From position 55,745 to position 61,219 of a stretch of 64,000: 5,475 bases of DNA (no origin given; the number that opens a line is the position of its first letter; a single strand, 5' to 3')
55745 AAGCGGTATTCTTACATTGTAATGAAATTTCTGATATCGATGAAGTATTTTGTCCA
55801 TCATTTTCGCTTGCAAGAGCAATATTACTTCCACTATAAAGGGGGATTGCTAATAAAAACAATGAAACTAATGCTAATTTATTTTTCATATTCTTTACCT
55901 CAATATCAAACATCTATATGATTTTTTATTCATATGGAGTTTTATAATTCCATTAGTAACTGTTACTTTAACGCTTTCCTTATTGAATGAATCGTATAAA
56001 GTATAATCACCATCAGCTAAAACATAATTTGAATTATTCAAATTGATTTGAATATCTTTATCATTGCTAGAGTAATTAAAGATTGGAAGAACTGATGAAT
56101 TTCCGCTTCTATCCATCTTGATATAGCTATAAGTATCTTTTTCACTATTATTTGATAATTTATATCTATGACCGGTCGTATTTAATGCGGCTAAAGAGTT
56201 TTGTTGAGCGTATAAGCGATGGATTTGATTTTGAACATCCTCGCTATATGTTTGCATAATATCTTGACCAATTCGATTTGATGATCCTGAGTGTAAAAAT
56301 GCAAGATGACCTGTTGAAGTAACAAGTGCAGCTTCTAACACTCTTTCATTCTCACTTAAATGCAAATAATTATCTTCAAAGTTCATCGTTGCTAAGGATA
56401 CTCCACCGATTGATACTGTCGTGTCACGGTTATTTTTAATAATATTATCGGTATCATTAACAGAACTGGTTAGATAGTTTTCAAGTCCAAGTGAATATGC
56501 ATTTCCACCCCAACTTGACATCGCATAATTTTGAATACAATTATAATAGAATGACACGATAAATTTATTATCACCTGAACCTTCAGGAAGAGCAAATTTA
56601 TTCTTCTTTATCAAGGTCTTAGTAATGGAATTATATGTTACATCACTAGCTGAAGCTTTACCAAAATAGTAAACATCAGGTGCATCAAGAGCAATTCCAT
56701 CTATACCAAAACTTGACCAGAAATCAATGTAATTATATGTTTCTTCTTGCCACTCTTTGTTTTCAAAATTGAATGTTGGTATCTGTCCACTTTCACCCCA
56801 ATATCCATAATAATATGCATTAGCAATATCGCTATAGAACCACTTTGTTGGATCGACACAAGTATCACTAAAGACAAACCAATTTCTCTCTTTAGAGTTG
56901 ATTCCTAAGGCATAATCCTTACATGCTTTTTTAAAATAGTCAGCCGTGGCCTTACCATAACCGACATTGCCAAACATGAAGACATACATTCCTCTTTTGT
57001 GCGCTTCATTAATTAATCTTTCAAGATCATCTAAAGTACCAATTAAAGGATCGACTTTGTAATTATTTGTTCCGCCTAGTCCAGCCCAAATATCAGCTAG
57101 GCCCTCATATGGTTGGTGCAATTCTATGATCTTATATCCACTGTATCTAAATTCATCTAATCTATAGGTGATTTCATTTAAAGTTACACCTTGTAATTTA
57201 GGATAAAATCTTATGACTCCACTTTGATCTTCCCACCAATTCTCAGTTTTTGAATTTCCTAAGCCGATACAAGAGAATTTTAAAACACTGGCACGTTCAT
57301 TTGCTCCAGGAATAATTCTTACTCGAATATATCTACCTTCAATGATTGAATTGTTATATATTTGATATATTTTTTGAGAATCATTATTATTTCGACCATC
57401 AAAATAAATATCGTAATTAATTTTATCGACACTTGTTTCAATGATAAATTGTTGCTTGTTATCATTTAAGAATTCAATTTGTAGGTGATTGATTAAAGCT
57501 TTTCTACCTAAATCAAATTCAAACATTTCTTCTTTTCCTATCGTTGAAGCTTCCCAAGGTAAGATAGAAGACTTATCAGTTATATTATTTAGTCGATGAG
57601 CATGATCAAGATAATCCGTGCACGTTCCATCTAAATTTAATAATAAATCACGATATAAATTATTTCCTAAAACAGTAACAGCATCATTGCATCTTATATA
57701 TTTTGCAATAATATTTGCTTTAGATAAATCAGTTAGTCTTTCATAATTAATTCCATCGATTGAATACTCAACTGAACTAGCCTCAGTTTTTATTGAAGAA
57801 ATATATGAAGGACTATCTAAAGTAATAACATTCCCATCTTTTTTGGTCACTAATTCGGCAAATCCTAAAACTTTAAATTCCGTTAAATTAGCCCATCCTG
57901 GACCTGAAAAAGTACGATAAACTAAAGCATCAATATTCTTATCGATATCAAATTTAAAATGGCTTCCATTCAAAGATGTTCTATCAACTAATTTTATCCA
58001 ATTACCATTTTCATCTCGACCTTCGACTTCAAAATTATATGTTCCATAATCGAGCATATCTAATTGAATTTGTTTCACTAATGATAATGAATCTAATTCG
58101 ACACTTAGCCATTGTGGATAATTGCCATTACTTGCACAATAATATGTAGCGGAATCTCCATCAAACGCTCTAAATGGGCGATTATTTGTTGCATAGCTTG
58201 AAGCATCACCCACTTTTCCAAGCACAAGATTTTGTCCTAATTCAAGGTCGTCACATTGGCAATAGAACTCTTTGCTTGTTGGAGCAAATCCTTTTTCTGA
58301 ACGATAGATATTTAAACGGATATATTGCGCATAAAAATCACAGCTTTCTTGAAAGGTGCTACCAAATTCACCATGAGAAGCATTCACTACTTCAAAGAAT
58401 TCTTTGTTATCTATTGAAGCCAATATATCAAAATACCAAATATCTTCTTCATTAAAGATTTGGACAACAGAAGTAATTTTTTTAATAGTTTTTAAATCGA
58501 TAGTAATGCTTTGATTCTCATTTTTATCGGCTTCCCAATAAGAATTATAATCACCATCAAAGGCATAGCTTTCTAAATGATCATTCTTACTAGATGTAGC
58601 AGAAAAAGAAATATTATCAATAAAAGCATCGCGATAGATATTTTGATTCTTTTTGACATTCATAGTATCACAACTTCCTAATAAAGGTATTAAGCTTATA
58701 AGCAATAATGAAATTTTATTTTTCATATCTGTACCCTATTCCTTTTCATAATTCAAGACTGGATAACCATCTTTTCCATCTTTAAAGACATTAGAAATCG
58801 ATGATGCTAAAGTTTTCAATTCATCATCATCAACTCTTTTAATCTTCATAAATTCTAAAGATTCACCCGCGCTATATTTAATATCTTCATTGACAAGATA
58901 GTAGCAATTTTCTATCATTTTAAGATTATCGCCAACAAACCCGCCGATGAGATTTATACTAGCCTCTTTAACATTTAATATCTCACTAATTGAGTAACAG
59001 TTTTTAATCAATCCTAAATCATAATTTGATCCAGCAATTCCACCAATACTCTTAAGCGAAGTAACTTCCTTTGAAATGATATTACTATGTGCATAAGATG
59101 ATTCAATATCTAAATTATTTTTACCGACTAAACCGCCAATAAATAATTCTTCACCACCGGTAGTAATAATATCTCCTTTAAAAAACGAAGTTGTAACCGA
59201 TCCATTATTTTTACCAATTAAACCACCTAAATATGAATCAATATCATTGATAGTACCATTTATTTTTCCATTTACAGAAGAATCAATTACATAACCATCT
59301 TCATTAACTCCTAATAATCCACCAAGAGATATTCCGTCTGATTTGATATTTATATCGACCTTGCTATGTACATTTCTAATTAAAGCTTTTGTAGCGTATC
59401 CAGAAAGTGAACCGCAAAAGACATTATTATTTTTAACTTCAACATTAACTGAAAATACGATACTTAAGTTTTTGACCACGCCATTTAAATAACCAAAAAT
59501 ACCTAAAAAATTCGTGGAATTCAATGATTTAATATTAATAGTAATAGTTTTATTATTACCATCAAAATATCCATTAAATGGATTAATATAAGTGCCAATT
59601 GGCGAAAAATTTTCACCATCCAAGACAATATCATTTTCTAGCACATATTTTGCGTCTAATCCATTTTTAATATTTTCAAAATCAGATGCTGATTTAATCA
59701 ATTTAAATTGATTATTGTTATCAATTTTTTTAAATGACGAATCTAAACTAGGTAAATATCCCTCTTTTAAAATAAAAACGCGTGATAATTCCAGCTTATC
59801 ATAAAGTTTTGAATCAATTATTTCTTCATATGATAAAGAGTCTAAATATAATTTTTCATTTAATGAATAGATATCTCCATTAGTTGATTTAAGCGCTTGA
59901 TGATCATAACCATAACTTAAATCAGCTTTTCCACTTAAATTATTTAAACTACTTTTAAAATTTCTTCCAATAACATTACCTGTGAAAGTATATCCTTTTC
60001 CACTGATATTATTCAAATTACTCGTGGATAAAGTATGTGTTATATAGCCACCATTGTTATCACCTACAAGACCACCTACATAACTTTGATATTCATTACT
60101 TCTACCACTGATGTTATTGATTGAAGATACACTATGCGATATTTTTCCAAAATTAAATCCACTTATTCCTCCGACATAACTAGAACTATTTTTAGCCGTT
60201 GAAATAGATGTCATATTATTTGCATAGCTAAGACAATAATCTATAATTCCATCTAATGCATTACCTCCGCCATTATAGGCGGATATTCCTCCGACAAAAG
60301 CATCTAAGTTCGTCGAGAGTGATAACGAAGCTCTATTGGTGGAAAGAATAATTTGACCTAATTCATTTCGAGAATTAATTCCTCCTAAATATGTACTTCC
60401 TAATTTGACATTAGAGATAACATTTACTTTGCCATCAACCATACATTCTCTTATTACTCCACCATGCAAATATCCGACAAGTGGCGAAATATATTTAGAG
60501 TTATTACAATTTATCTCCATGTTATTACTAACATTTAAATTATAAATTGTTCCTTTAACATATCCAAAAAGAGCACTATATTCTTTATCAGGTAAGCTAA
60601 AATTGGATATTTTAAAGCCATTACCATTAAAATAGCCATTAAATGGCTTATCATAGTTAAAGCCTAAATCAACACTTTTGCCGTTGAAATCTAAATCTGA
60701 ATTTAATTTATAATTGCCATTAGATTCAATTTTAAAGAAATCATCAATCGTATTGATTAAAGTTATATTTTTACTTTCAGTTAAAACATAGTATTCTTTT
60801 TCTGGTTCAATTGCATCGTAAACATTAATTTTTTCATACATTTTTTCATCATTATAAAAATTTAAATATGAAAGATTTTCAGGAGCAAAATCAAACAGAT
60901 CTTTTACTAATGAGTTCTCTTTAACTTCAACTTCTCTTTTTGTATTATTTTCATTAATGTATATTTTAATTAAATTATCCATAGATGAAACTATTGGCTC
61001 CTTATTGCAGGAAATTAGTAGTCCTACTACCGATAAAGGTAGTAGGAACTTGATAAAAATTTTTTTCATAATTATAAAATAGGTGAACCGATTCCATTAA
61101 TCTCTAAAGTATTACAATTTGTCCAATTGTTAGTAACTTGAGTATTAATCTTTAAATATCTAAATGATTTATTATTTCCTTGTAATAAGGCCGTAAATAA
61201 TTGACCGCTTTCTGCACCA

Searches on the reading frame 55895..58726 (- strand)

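Call 15: search_protein_families(library=pfam, proteins=[window:55895-58726:-], max_evalue=0.00001)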
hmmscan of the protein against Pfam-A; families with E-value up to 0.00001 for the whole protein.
window:55895-58726:- (943 aa): 3 families
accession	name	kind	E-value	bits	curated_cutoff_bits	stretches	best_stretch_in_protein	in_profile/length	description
PF00754.31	F5_F8_type_C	-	3.2e-30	105.3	28.2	3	42-142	3-114/127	F5/8 type C domain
PF22633.2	F5_F8_type_C_2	-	1.2e-26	93.6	27.8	2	54-138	1-91/91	NedA-like, galactose-binding domain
PF00128.31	Alpha-amylase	-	8.5e-13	48.8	22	1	553-686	54-193/446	Alpha amylase, catalytic domain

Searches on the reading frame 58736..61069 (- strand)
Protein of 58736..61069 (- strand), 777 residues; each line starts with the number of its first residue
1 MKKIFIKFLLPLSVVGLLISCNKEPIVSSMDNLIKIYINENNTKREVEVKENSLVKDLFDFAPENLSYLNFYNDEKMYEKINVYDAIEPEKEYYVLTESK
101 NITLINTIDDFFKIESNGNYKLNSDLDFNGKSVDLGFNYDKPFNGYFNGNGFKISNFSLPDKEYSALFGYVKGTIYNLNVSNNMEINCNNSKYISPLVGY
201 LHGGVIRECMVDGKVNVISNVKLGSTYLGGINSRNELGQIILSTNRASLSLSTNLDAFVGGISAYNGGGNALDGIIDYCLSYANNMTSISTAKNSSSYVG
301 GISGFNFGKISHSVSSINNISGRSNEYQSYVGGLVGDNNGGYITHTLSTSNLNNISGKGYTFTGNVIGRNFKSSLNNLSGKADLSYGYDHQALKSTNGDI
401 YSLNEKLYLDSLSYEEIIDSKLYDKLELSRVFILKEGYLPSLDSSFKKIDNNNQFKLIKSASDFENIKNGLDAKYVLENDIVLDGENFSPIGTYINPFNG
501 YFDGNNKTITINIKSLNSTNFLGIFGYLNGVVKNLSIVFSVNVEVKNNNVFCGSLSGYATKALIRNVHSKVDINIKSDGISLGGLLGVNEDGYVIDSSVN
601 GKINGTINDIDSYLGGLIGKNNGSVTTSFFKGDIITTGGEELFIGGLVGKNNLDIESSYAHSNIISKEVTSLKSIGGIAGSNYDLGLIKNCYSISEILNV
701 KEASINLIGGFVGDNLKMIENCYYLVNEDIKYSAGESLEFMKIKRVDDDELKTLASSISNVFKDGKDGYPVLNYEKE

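Call 15: search_protein_families(library=pfam, proteins=[window:58736-61069:-], max_evalue=0.00001)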
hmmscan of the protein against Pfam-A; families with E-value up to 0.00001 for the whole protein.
window:58736-61069:- (777 aa): 1 family
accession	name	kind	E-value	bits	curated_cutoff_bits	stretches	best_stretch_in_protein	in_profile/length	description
PF07581.17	Glug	-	9.5e-16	57.5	20.5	0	674-693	4-23/28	The GLUG motif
